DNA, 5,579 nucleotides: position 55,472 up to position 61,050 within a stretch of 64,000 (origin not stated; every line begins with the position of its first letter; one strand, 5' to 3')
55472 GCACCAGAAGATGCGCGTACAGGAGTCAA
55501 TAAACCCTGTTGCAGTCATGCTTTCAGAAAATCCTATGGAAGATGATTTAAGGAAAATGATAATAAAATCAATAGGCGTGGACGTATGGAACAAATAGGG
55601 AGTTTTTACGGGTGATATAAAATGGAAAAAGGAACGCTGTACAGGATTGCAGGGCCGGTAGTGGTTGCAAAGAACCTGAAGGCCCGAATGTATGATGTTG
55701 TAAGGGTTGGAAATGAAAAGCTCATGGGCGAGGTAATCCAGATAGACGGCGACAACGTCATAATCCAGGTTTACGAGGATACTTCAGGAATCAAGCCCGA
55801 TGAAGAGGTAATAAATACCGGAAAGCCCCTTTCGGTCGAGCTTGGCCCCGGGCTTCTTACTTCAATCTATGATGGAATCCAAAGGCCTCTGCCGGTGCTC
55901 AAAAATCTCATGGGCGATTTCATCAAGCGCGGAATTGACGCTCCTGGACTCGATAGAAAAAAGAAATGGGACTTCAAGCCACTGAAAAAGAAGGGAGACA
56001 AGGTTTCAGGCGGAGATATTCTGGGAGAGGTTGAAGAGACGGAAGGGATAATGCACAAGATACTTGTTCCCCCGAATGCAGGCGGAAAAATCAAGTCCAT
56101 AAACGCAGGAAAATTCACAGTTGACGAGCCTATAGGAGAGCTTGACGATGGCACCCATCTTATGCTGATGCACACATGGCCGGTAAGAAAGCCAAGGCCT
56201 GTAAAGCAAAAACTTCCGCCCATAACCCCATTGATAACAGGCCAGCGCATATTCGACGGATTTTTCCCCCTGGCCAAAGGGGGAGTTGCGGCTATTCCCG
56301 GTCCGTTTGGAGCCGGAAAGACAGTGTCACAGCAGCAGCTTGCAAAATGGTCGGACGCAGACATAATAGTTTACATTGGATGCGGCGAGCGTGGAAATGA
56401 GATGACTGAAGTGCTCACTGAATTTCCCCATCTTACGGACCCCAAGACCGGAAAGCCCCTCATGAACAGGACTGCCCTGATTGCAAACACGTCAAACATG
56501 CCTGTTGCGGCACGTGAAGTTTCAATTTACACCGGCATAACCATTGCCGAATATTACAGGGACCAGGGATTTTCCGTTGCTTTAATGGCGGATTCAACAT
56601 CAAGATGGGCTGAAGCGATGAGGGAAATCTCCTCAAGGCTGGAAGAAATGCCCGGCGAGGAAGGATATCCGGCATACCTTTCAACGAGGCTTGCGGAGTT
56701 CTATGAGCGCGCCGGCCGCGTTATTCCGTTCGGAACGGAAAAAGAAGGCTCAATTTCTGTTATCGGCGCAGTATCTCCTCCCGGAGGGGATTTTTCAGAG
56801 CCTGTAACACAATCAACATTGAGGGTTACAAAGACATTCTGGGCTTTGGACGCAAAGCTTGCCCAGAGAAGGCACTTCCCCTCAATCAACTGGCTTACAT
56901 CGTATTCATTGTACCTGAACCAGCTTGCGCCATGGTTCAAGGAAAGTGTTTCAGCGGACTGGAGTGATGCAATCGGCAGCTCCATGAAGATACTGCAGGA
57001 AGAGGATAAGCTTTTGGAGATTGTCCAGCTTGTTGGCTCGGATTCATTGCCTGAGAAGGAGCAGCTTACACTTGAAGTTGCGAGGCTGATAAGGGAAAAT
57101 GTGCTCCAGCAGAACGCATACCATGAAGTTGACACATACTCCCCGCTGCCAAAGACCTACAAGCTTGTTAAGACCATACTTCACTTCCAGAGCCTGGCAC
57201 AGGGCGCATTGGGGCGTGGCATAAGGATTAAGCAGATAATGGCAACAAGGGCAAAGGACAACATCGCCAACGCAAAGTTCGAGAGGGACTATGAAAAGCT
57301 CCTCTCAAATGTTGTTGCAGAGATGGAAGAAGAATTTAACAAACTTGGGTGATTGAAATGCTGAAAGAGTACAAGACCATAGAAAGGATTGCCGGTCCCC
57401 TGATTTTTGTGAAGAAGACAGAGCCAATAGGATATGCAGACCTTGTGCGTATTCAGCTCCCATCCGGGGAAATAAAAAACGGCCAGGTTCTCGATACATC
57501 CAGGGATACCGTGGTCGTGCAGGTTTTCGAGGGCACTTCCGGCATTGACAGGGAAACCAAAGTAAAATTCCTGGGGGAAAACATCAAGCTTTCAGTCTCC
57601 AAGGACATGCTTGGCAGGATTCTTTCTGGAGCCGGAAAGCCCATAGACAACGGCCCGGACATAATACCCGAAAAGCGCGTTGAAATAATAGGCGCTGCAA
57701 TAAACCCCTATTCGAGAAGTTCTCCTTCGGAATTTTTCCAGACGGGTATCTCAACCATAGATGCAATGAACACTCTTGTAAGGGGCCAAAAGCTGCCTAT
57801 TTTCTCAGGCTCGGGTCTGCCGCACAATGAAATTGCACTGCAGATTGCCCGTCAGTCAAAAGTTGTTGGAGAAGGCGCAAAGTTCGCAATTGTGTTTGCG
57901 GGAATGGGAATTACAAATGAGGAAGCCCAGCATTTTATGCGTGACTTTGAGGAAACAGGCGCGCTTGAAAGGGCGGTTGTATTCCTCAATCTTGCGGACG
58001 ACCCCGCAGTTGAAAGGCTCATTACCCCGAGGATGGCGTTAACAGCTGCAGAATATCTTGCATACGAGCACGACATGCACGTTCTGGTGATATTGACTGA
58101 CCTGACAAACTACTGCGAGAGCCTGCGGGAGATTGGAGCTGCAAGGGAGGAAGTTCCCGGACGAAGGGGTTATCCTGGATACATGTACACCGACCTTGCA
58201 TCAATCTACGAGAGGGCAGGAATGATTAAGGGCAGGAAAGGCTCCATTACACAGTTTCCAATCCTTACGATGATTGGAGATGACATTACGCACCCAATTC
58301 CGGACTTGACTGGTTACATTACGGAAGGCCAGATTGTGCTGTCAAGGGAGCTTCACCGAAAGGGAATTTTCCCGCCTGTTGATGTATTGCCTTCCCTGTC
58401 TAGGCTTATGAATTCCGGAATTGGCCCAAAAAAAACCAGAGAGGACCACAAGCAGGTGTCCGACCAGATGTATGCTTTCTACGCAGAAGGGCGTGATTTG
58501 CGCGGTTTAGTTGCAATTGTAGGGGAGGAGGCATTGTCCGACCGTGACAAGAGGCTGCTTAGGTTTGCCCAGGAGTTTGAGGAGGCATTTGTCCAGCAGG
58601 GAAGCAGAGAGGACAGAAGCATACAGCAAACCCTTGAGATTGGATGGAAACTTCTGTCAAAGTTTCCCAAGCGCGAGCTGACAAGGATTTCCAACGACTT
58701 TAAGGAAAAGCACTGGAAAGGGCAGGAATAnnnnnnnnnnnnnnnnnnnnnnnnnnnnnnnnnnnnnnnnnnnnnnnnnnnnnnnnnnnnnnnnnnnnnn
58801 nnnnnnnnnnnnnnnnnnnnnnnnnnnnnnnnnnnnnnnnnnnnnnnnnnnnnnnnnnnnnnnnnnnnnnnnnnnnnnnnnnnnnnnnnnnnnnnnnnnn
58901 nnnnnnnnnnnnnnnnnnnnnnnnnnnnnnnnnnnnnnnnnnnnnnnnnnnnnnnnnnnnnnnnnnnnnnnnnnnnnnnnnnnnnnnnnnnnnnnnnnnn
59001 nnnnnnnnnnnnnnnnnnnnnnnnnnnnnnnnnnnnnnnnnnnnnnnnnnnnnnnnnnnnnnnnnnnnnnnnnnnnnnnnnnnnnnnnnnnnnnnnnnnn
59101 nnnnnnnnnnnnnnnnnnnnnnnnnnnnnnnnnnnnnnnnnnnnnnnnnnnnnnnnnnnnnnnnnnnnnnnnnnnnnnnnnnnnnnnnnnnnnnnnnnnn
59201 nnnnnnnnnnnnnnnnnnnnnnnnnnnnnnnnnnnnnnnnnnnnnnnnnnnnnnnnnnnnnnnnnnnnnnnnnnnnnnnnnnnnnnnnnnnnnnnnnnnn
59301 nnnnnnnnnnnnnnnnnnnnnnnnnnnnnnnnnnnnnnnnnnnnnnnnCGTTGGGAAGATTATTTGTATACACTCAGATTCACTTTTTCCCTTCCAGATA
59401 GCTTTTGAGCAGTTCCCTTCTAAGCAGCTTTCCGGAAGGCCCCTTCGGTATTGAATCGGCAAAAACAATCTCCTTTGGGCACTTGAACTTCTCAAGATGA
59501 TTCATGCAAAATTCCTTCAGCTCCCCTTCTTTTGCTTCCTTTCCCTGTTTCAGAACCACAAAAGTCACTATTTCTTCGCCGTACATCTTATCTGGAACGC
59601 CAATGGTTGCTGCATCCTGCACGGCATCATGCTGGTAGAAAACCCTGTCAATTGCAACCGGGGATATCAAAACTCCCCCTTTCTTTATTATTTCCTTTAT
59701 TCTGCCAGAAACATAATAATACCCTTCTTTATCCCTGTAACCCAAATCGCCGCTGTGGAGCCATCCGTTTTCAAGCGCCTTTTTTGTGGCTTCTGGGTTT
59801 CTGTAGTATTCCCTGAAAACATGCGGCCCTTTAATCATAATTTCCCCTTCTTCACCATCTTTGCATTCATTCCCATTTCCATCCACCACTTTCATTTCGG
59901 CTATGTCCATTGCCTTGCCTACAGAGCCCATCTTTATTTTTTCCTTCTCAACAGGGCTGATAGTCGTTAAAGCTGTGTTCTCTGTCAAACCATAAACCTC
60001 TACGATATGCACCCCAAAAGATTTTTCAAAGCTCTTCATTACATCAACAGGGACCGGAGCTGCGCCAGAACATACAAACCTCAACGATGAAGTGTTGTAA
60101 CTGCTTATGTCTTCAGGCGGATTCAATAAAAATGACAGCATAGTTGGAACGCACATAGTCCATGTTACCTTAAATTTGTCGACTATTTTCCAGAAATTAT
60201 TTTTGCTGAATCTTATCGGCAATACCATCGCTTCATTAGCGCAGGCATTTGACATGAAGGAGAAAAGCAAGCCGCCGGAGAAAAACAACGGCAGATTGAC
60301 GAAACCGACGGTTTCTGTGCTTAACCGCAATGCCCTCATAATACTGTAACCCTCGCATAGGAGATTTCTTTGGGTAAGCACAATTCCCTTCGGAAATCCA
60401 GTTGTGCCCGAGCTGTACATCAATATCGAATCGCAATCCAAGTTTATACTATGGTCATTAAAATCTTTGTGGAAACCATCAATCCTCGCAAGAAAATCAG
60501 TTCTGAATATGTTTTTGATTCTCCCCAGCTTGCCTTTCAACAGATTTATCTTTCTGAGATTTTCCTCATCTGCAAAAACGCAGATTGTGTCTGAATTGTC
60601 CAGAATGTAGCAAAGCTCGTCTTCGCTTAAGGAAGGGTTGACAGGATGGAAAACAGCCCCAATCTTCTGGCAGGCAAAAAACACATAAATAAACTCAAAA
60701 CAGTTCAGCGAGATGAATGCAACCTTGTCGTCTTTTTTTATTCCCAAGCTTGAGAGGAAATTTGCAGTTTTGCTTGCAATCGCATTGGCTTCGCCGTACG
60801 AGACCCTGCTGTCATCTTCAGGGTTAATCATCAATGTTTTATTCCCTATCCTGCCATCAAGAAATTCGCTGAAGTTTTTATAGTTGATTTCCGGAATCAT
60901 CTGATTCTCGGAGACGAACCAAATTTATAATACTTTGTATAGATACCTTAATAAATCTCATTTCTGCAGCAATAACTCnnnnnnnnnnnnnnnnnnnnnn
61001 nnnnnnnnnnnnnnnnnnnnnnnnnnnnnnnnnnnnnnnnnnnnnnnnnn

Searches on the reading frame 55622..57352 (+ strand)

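Call 86: search_protein_families(library=pfam, proteins=[window:55622-57352:+], max_evalue=0.00001)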
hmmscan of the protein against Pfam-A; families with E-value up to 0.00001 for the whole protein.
window:55622-57352:+ (576 aa): 4 families
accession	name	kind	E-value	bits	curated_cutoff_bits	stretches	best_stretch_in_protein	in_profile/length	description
PF00006.31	ATP-synt_ab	-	2e-72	243.7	29.5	1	207-429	1-213/213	ATP synthase alpha/beta family, nucleotide-binding domain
PF16886.11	ATP-synt_ab_Xtn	-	9.8e-29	99.4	25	1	108-189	2-88/88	ATPsynthase alpha/beta subunit barrel-sandwich domain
PF22919.1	ATP-synt_VA_C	-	2.3e-21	76.2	24.7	1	438-521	3-84/101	C-terminal domain of V and A type ATP synthase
PF02874.29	ATP-synt_ab_N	-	1.8e-15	57.6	20.9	1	8-67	3-69/69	ATP synthase alpha/beta family, beta-barrel domain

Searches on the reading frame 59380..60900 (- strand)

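Call 86: search_protein_families(library=pfam, proteins=[window:59380-60900:-], max_evalue=0.00001)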
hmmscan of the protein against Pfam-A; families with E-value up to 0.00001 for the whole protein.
window:59380-60900:- (506 aa): 2 families
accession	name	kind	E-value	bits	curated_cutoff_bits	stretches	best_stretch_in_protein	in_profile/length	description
PF00501.34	AMP-binding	-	6.3e-78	262.7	29.9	1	20-366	10-384/384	AMP-binding enzyme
PF13193.12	AMP-binding_C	-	1.6e-18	67.9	24.5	1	417-491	2-76/76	AMP-binding enzyme C-terminal domain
